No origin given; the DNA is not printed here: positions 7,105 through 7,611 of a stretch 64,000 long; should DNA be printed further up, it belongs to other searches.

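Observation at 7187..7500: Stand-alone DUF397 gene with Actinobacteria-like composition in a CPR-like genome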

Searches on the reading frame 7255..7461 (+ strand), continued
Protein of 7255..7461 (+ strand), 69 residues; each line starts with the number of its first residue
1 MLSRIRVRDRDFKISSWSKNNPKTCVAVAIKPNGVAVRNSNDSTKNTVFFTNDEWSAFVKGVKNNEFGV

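Call 44: predict_structure(alignment_id=A2)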
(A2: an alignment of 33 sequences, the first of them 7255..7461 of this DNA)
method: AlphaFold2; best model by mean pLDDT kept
length: 69 residues; sequences in the alignment: 33
mean_pLDDT: 84.8   pTM: 0.68
mean pLDDT of the five models: 84.8, 84.1, 83.4, 82.7, 81.6
residues with pLDDT >= 90: 41; 70-90: 16; 50-70: 11; < 50: 1
segments of 3 or more residues with pLDDT < 50: none
pLDDT, mean of each block of 10 residues (from residue 1): 77 76 79 92 90 94 86
secondary structure, 60 per line:
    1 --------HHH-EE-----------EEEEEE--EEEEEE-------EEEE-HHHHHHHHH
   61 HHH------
elements in order: E26-31 E34-39 E47-50 H52-63
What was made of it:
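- On DUF397 (PF04149; BldB-like): 69 aa. The AF2 model has pLDDT 84.8, strands at 26-31, 34-39 and 47-50 plus a short bridge at 13-14, and a helix at 52-63 (call 44).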

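Call 50: fold_search(model_id=the predicted structure, library=pdb)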
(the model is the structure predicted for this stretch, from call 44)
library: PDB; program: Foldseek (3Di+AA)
matches with E <= 10: 249; with E <= 0.001: 0
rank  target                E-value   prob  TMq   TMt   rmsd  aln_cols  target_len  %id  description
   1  6kco_I                3.8e-01  0.28  0.27  0.25  11.3        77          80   10  Shuguo PWWP in complex with ssDNA (released 2020-07-01)
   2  6kco_C                4.8e-01  0.23  0.26  0.24  10.9        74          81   11  Shuguo PWWP in complex with ssDNA (released 2020-07-01)
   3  6kco_J                4.8e-01  0.23  0.27  0.24  11.0        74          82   11  Shuguo PWWP in complex with ssDNA (released 2020-07-01)
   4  6kco_M                4.8e-01  0.23  0.27  0.24  11.2        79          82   10  Shuguo PWWP in complex with ssDNA (released 2020-07-01)
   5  6kcp_B                5.1e-01  0.21  0.27  0.24   9.6        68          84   16  Shuguo PWWP in complex with ssDNA (released 2020-07-01)
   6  6kcp_D                5.4e-01  0.23  0.28  0.25   9.2        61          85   10  Shuguo PWWP in complex with ssDNA (released 2020-07-01)
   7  7hh7_B                5.4e-01  0.20  0.24  0.21   6.6        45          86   20  PanDDA analysis group deposition -- Crystal structure of HRP-2 PWWP domain in complex with Z1003207278 (released 2024-11-06)
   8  6kco_A                5.4e-01  0.18  0.24  0.22  10.4        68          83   18  Shuguo PWWP in complex with ssDNA (released 2020-07-01)
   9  6kco_G                6.9e-01  0.20  0.26  0.24  10.9        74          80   11  Shuguo PWWP in complex with ssDNA (released 2020-07-01)
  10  7hgd_C                6.9e-01  0.20  0.24  0.21   7.0        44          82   18  PanDDA analysis group deposition -- Crystal structure of HRP-2 PWWP domain in complex with Z363071686 (released 2024-11-06)
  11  9grt_C                7.8e-01  0.18  0.26  0.23   7.0        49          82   16  Crystal structure of HRP-2 PWWP domain in complex with compound 29 (released 2024-11-06)
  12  7hg4_B                7.8e-01  0.18  0.24  0.21   6.8        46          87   17  PanDDA analysis group deposition -- Crystal structure of HRP-2 PWWP domain in complex with Z1696844792 (released 2024-11-06)
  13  9i7c_C                8.7e-01  0.18  0.26  0.24   6.9        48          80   17  Crystal structure of wild-type HRP-2 PWWP domain - Crystal form P212121 type 1 (released 2025-08-13)
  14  6kcp_A                8.7e-01  0.14  0.24  0.21  10.8        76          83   10  Shuguo PWWP in complex with ssDNA (released 2020-07-01)
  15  9i7i_C                9.3e-01  0.16  0.26  0.24   6.9        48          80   17  Crystal structure of HRP-2 PWWP domain with C64S mutation - Crystal form P212121 (released 2025-08-13)
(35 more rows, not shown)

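Call 51: search_protein_families(library=pfam, proteins=[L020:4253-5005:+, L059:4267-5025:+, L040:286-921:+, L016:4267-4755:+, L019:4261-4743:+, L024:2125-2619:+, L031:474-1001:+, L032:4248-4814:+, L035:4231-4674:+, L025:2433-2846:+], max_evalue=0.1)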
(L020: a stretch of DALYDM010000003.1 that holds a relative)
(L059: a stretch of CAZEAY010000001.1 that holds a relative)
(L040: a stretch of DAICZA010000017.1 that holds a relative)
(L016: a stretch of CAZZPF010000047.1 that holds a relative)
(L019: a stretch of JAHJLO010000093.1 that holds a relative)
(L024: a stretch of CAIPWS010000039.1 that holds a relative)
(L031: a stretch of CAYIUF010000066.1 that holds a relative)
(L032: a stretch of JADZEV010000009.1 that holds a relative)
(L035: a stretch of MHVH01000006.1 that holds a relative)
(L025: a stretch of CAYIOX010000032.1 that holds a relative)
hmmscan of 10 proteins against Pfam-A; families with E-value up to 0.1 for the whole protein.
L020:4253-5005:+ (251 aa): 9 families
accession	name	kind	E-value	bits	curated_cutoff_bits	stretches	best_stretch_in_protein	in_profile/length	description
PF20408.4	Abhydrolase_11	-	0.00025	21.3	27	0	195-238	129-173/193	Alpha/beta hydrolase domain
PF01764.32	Lipase_3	-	0.0035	17.7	22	1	53-120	16-80/140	Lipase (class 3)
PF05057.20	DUF676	-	0.0042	17.1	20.3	1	24-124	3-99/217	Putative serine esterase (DUF676)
PF00561.26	Abhydrolase_1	-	0.0073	16.4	25.8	1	102-126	68-92/245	alpha/beta hydrolase fold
PF12146.15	Hydrolase_4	-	0.018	14.8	27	1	84-128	55-100/239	Serine aminopeptidase, S33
PF02450.21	LCAT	-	0.02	14.5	21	1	86-126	103-144/392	Lecithin:cholesterol acyltransferase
PF12697.13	Abhydrolase_6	-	0.024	15.7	26.3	1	92-141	55-96/217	Alpha/beta hydrolase family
PF10230.15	LIDHydrolase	-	0.024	14.8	27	1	90-126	71-107/262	Lipid-droplet associated hydrolase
PF00756.26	Esterase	-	0.053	13.7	22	1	80-236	92-235/251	Putative esterase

L059:4267-5025:+ (253 aa): 9 families
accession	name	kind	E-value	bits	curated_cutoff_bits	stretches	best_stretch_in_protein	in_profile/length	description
PF00561.26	Abhydrolase_1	-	8.2e-05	22.8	25.8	1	71-127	47-95/245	alpha/beta hydrolase fold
PF12146.15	Hydrolase_4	-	0.0014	18.4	27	1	87-125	60-101/239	Serine aminopeptidase, S33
PF02450.21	LCAT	-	0.0031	17.2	21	1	85-129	104-152/392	Lecithin:cholesterol acyltransferase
PF03403.19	PAF-AH_p_II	-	0.0033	16.5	20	1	88-134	213-254/372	Platelet-activating factor acetylhydrolase, isoform II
PF12697.13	Abhydrolase_6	-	0.0042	18.2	26.3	1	87-143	52-100/217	Alpha/beta hydrolase family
PF12740.14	PETase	-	0.011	15.5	28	1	176-238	155-221/263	PET hydrolase-like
PF10230.15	LIDHydrolase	-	0.018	15.2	27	1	72-126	51-109/262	Lipid-droplet associated hydrolase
PF07819.20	PGAP1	-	0.027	14.6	24.3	1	90-133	77-123/233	PGAP1-like alpha/beta domain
PF00756.26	Esterase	-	0.052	13.7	22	1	73-148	87-161/251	Putative esterase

L040:286-921:+ (212 aa): 2 families
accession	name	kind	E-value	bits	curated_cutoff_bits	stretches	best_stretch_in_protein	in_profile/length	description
PF12048.14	DUF3530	-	0.0045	16.8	29.8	1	66-128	173-231/310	Protein of unknown function (DUF3530)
PF02540.23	NAD_synthase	-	0.045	13.3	21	1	18-93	21-99/242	NAD synthase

L016:4267-4755:+ (163 aa): 3 families
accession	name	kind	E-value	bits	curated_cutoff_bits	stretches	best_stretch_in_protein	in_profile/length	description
PF12146.15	Hydrolase_4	-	0.00019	21.2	27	1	56-127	75-147/239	Serine aminopeptidase, S33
PF05728.18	UPF0227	-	0.049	14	21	1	48-148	46-146/187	Uncharacterised protein family (UPF0227)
PF00561.26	Abhydrolase_1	-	0.053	13.6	25.8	0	53-89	66-101/245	alpha/beta hydrolase fold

L019:4261-4743:+ (161 aa): 1 family
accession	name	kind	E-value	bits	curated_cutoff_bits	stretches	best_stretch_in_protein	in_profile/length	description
PF12146.15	Hydrolase_4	-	0.0021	17.9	27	0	56-118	78-144/239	Serine aminopeptidase, S33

L024:2125-2619:+ (165 aa): 2 families
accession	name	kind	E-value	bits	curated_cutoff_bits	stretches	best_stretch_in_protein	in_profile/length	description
PF12146.15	Hydrolase_4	-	0.00028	20.7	27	0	54-146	76-164/239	Serine aminopeptidase, S33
PF02208.21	Sorb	-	0.035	14.1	27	1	40-55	24-39/42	Sorbin homologous domain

L031:474-1001:+ (176 aa): 6 families
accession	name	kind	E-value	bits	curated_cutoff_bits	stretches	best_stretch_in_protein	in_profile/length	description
PF12697.13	Abhydrolase_6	-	0.0038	18.3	26.3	1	42-90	51-102/217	Alpha/beta hydrolase family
PF05728.18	UPF0227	-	0.0065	16.8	21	1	37-163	41-173/187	Uncharacterised protein family (UPF0227)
PF00756.26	Esterase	-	0.029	14.6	22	1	27-86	89-149/251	Putative esterase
PF00561.26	Abhydrolase_1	-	0.036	14.1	25.8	0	38-85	51-102/245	alpha/beta hydrolase fold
PF07819.20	PGAP1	-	0.056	13.6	24.3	1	39-95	73-136/233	PGAP1-like alpha/beta domain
PF12146.15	Hydrolase_4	-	0.097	12.4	27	0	53-108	75-133/239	Serine aminopeptidase, S33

L032:4248-4814:+ (189 aa): 3 families
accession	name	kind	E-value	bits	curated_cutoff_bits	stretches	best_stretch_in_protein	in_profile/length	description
PF03959.19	FSH1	-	9.6e-06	25.9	21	1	44-172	80-200/211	Serine hydrolase (FSH1)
PF08840.17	BAAT_C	-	0.017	15.6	20.9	1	49-117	6-75/210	BAAT / Acyl-CoA thioester hydrolase C terminal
PF02230.22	Abhydrolase_2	-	0.028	14.7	23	1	54-100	92-140/217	Phospholipase/Carboxylesterase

L035:4231-4674:+ (148 aa): 6 families
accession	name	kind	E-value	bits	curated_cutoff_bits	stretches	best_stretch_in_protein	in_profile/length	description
PF12695.13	Abhydrolase_5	-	0.00048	20.4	27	1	50-139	54-147/164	Alpha/beta hydrolase family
PF00561.26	Abhydrolase_1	-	0.00048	20.3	25.8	1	54-82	72-102/245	alpha/beta hydrolase fold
PF21476.4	PF0610-like_N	-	0.016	15.8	33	1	90-123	14-47/50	PF0610-like, N-terminal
PF12697.13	Abhydrolase_6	-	0.056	14.5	26.3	1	52-87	68-94/217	Alpha/beta hydrolase family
PF03959.19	FSH1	-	0.088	12.9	21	0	23-71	78-121/211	Serine hydrolase (FSH1)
PF12146.15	Hydrolase_4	-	0.089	12.5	27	0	55-103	80-129/239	Serine aminopeptidase, S33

L025:2433-2846:+ (138 aa): 5 families
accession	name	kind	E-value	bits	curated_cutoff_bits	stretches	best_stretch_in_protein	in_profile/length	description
PF12695.13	Abhydrolase_5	-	0.00012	22.3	27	1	44-126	61-145/164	Alpha/beta hydrolase family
PF00561.26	Abhydrolase_1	-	0.00047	20.3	25.8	1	35-74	65-107/245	alpha/beta hydrolase fold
PF12697.13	Abhydrolase_6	-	0.0064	17.6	26.3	1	38-76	65-100/217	Alpha/beta hydrolase family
PF20408.4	Abhydrolase_11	-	0.062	13.5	27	0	43-72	79-108/193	Alpha/beta hydrolase domain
PF03959.19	FSH1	-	0.089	12.9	21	1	36-64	97-125/211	Serine hydrolase (FSH1)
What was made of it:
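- On Alpha/beta-hydrolase superfamily (partner, 7514..7912): Only L032 passes, with FSH1 at 25.9 bits against 21 (call 51).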

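Call 56: search_protein_families(library=padloc, proteins=[window:7255-7461:+], max_evalue=0.1)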
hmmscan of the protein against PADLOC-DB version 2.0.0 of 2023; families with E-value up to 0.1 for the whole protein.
window:7255-7461:+ (69 aa): 0 families

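Call 57: search_protein_families(library=ncbifam, proteins=[window:7255-7461:+], max_evalue=0.1)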
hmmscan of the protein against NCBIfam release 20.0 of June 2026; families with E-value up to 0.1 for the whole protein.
window:7255-7461:+ (69 aa): 0 families

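Call 58: search_protein_families(library=phrogs, proteins=[window:7255-7461:+], max_evalue=0.1)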
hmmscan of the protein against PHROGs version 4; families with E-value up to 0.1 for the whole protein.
window:7255-7461:+ (69 aa): 1 family
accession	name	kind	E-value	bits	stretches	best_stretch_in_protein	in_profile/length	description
phrog_10815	-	unknown function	1e-14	55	1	11-67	8-63/63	-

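Call 70: find_related_loci(query=A2, collection=viral_contigs, flank=3000)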
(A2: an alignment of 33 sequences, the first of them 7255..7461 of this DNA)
Query A2 (69 aa) in viral_contigs; peptide patterns used: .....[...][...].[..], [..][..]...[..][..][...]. (x = any residue, [..] = any of these).
169 stretches matched a pattern; 88 encode a relative of the query (tblastn E <= 1e-3); the best 80 are kept; 80 distinct loci.
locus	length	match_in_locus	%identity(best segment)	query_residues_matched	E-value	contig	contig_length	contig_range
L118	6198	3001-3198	56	4-69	9e-23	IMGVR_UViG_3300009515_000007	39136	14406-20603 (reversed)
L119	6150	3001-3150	44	18-67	4e-12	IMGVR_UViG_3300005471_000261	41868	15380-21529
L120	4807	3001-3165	47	11-67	5e-11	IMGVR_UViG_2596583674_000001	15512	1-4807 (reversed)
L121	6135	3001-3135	53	25-69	5e-11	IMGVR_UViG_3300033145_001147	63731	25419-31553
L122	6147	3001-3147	51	20-67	2e-10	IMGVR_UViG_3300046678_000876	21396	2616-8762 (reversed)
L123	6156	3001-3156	51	11-67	2e-10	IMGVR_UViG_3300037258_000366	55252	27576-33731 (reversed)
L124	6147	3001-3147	51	21-69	4e-10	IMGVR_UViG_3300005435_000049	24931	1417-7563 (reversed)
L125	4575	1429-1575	51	21-69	4e-10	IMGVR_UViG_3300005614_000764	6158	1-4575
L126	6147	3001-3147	51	21-69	4e-10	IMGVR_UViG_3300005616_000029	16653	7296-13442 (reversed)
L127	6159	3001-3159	52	15-67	9e-10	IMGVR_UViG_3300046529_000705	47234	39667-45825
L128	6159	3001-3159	52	15-67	9e-10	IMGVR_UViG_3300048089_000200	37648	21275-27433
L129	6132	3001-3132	52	25-67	9e-10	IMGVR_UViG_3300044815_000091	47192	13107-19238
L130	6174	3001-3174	49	8-67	7e-10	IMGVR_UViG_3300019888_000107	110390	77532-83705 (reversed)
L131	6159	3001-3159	52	15-67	9e-10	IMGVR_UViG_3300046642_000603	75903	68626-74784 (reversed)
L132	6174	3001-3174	43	16-68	1e-9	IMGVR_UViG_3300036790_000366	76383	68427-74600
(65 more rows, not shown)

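Call 85: fold_search(model_id=the predicted structure, library=viral)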
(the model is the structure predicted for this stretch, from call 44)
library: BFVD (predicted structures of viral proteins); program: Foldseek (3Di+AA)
matches with E <= 10: 878; with E <= 0.001: 0
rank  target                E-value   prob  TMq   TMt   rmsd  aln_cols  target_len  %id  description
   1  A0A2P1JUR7            6.7e-02  0.99  0.56  0.55   4.3        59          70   17  Uncharacterized protein [Bacillus phage Anath]
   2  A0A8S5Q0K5            1.7e-01  0.92  0.43  0.33   3.3        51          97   24  Uncharacterized protein [Siphoviridae sp. ctMOb8]
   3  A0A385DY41            2.1e-01  0.95  0.51  0.58   3.5        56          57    9  Uncharacterized protein [Gordonia phage Neville]
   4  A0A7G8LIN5            2.1e-01  0.93  0.56  0.62   5.1        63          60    8  Uncharacterized protein [Gordonia phage Rabbitrun]
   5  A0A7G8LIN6            2.5e-01  0.91  0.51  0.53   5.1        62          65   10  Uncharacterized protein [Gordonia phage Rabbitrun]
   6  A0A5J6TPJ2            2.6e-01  0.23  0.27  0.28   5.8        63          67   17  (no name in the UniProt tables at hand)
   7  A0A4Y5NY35            3.3e-01  0.99  0.51  0.49   1.5        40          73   20  (no name in the UniProt tables at hand)
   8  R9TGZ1                3.3e-01  0.82  0.36  0.28   4.4        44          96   25  Uncharacterized protein [Vibrio phage nt-1]
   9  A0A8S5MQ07            3.5e-01  0.69  0.42  0.45   6.6        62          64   11  Uncharacterized protein [Podoviridae sp. ctUS21]
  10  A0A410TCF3            3.8e-01  0.96  0.54  0.55   2.1        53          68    8  (no name in the UniProt tables at hand)
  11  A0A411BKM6            4.5e-01  0.69  0.44  0.49   3.9        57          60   18  Uncharacterized protein [Vibrio phage VspSw_1]
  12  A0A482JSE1            4.8e-01  0.44  0.42  0.37   6.2        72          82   10  (no name in the UniProt tables at hand)
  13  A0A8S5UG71            5.1e-01  0.66  0.43  0.30   9.9        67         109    9  Uncharacterized protein [Myoviridae sp. ctshb19]
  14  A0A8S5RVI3            5.1e-01  0.66  0.41  0.23   3.8        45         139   18  Uncharacterized protein [Siphoviridae sp. ctHip2]
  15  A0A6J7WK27            5.4e-01  0.85  0.56  0.62   3.3        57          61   12  Uncharacterized protein [uncultured Caudovirales phage]
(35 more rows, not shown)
